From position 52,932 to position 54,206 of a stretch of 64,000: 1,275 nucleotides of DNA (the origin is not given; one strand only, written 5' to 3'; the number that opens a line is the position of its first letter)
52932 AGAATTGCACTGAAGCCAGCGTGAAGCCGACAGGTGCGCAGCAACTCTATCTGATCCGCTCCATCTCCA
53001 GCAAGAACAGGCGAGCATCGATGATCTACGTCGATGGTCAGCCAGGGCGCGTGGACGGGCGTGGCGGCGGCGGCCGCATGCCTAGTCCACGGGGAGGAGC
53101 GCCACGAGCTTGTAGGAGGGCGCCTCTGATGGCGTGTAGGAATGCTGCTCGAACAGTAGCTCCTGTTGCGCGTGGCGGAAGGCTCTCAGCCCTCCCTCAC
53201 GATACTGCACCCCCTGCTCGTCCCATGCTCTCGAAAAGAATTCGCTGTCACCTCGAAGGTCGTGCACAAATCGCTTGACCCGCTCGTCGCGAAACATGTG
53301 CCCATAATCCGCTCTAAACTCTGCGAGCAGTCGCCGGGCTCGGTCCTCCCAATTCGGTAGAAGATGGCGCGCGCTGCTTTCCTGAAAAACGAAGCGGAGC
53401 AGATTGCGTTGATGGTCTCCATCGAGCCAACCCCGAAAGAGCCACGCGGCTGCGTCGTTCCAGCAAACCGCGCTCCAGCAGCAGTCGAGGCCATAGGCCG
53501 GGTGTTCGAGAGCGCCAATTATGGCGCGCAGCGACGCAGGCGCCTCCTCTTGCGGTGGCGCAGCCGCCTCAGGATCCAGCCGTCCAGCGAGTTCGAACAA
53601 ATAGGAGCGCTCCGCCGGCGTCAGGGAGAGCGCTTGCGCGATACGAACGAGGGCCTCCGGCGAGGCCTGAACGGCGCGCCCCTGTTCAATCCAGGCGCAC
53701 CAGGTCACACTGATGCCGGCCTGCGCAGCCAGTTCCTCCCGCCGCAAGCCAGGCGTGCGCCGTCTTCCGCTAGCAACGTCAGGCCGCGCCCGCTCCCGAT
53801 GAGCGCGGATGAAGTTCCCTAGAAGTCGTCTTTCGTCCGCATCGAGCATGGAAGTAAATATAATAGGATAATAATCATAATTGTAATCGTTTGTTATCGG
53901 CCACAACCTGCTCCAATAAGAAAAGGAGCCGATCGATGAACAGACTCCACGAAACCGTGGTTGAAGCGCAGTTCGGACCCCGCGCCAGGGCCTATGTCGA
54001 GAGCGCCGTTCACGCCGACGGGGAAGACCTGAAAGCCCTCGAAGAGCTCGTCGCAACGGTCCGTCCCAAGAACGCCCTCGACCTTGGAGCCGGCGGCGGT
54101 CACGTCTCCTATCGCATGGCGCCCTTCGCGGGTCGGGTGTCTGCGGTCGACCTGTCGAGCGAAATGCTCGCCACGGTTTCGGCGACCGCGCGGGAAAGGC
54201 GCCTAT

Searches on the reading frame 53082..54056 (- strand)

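Call 78: search_protein_families(library=pfam, proteins=[window:53082-54056:-], max_evalue=0.0001)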
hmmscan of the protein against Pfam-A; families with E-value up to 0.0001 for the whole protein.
window:53082-54056:- (324 aa): 2 families
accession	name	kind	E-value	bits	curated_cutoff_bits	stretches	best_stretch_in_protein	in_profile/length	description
PF17765.7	MLTR_LBD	-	8.9e-26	91.4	26.3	1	173-320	2-152/168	MmyB-like transcription regulator ligand binding domain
PF13560.12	HTH_31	-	1.7e-13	51.1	27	1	79-152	2-63/64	Helix-turn-helix domain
